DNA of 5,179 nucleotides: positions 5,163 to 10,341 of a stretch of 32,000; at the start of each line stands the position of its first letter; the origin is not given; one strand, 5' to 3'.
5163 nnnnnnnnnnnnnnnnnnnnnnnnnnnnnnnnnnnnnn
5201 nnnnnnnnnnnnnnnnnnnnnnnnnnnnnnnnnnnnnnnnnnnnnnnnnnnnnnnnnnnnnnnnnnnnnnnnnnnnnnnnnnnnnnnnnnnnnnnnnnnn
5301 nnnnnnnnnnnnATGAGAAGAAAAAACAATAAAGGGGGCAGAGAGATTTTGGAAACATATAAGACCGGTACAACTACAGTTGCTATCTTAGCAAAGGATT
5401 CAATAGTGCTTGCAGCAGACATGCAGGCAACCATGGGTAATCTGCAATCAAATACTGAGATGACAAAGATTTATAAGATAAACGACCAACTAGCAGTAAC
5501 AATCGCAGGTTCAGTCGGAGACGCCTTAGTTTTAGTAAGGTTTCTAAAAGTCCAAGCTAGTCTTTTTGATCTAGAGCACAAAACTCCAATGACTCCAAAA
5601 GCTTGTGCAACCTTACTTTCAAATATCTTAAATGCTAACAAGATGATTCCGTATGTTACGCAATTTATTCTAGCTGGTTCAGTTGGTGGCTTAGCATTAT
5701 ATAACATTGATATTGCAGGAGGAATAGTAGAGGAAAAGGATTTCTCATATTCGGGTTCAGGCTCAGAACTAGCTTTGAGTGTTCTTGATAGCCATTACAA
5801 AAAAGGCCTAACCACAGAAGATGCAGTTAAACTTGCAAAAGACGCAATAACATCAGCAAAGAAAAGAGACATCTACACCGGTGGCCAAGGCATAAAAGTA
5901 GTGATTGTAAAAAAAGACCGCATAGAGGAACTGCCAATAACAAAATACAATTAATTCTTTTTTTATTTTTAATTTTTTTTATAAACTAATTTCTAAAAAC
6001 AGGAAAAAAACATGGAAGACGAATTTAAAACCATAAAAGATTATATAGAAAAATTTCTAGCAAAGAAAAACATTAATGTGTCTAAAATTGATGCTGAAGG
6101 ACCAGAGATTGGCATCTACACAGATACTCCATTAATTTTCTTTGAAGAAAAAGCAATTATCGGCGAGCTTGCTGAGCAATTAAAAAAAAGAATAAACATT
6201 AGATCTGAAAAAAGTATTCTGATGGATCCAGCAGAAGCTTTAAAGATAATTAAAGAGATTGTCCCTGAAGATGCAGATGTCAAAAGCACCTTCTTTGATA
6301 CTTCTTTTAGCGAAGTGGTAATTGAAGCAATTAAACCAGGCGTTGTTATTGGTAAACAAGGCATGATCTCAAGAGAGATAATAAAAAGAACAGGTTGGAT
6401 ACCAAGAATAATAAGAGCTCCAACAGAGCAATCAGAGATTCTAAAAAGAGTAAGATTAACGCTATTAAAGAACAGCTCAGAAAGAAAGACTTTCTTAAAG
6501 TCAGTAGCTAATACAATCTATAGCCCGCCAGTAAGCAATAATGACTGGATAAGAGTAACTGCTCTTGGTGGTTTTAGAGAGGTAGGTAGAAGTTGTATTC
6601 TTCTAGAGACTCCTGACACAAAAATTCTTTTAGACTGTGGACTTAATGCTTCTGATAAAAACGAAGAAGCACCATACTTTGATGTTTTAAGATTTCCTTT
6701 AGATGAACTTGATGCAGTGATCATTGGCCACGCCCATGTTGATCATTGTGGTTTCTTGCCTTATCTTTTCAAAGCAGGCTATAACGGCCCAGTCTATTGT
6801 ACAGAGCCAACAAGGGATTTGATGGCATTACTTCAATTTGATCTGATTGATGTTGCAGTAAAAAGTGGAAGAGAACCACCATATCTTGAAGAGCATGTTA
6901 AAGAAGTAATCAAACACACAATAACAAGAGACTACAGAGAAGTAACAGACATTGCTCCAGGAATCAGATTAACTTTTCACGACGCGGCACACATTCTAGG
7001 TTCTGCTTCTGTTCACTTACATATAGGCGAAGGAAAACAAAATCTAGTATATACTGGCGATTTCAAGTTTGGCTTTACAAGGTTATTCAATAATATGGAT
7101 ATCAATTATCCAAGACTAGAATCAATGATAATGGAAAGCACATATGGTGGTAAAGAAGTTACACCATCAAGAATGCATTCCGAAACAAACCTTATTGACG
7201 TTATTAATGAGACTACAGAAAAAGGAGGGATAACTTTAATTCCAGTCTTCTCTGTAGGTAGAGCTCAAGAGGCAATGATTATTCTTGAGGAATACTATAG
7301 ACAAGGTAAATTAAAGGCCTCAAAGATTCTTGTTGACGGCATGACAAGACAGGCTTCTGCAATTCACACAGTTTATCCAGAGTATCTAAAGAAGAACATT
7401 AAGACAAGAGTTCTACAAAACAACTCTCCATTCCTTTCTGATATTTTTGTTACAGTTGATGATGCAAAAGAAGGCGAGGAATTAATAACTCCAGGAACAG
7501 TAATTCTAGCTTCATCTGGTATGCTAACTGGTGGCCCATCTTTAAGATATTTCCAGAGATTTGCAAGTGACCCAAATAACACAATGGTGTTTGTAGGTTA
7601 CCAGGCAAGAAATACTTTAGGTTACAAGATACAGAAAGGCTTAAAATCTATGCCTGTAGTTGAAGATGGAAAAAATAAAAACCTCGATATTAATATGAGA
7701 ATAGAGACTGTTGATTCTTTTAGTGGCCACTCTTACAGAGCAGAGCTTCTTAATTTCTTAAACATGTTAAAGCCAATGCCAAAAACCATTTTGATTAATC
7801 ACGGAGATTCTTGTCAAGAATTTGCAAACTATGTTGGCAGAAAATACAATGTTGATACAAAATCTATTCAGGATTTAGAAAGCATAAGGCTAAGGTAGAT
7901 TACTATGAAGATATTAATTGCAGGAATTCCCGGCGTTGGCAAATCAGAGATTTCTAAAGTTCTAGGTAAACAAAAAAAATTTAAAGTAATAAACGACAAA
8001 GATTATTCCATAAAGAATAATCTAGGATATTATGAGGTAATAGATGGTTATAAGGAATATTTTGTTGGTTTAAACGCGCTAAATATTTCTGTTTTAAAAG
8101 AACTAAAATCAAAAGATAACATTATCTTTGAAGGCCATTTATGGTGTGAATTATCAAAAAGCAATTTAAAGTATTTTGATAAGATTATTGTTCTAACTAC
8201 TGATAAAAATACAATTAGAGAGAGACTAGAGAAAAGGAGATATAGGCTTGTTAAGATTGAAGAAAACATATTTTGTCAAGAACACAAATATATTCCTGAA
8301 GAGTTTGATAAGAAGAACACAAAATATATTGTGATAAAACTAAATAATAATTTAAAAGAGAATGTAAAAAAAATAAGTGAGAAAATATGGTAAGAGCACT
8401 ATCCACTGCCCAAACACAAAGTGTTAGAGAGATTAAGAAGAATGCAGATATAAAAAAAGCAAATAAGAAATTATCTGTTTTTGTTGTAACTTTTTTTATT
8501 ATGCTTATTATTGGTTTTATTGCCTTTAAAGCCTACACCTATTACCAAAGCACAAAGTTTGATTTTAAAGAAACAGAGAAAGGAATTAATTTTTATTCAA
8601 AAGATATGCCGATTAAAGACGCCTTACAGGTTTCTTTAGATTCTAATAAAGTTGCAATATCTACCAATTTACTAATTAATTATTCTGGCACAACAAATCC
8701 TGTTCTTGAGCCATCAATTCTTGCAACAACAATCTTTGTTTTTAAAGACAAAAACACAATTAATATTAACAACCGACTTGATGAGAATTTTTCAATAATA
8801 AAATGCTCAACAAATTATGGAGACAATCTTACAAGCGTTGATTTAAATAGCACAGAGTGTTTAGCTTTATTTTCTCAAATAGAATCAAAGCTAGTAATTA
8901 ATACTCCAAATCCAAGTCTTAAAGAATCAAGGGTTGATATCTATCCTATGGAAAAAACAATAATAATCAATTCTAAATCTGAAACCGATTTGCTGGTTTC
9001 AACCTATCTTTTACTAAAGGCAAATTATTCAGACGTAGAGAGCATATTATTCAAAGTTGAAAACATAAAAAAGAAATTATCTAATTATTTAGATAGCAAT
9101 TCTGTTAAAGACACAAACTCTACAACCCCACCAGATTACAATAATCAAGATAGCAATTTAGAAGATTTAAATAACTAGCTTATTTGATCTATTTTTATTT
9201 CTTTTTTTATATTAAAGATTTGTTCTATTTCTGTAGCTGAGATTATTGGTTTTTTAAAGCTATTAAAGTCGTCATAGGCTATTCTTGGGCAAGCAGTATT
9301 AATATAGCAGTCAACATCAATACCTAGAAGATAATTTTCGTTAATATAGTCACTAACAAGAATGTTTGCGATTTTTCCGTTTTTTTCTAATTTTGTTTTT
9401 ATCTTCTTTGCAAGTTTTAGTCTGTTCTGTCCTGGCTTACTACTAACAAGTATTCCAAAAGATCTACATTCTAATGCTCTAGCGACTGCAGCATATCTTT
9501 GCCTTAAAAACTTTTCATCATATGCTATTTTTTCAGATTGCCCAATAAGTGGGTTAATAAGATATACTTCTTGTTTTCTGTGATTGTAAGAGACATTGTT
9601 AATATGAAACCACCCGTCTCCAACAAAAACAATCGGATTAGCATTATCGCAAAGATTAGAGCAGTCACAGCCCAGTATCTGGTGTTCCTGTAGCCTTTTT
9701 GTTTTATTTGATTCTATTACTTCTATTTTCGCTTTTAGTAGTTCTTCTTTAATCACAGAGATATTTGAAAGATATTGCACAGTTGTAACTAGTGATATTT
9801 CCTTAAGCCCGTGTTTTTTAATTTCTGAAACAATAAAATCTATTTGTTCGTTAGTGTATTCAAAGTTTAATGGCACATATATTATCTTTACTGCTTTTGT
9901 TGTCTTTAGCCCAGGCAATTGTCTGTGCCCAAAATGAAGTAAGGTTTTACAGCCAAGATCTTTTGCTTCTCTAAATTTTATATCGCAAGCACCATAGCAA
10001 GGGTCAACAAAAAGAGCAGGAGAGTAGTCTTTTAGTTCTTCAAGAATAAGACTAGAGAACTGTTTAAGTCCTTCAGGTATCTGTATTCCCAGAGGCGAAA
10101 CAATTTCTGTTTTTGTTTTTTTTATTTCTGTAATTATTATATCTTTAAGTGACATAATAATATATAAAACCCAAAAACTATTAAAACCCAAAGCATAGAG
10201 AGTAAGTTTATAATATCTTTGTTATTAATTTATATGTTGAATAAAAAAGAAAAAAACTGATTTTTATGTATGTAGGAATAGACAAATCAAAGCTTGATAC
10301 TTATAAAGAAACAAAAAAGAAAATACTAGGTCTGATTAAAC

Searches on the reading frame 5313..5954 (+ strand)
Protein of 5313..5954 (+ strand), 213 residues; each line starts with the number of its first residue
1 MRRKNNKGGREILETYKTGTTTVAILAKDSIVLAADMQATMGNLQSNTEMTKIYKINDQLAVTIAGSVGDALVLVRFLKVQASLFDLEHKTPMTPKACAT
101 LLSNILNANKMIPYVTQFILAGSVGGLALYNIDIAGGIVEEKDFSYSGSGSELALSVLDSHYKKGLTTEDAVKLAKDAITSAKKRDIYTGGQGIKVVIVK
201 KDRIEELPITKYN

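Call 5: search_protein_families(library=pfam, proteins=[window:5313-5954:+], max_evalue=0.01)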
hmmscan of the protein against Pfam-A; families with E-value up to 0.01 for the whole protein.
window:5313-5954:+ (213 aa): 1 family
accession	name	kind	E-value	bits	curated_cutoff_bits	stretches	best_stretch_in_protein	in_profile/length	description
PF00227.31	Proteasome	-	9.2e-47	159.6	22.4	1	17-198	2-188/189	Proteasome subunit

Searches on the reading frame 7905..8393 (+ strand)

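Call 5: search_protein_families(library=pfam, proteins=[window:7905-8393:+], max_evalue=0.01)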
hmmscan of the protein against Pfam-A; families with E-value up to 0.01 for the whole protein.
window:7905-8393:+ (162 aa): 4 families
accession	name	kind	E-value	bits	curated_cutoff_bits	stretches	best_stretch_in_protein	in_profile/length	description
PF13238.12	AAA_18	-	4.4e-17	63.2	29.4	1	3-125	1-125/128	AAA domain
PF13207.12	AAA_17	-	2.5e-05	25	27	1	7-114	2-125/136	AAA domain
PF13671.12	AAA_33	-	0.0024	18.6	27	0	3-31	2-30/143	AAA domain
PF01712.25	dNK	-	0.0039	17.4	27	0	3-33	1-31/203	Deoxynucleoside kinase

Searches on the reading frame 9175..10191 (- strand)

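Call 59: search_protein_families(library=pfam, proteins=[window:9175-10191:-], max_evalue=0.001)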
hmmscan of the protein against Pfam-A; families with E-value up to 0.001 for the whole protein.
window:9175-10191:- (338 aa): 1 family
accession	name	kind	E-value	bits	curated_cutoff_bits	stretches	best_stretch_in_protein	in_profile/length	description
PF01866.22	Diphthamide_syn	-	1.1e-69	235.6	33.2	1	39-331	2-296/302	Putative diphthamide synthesis protein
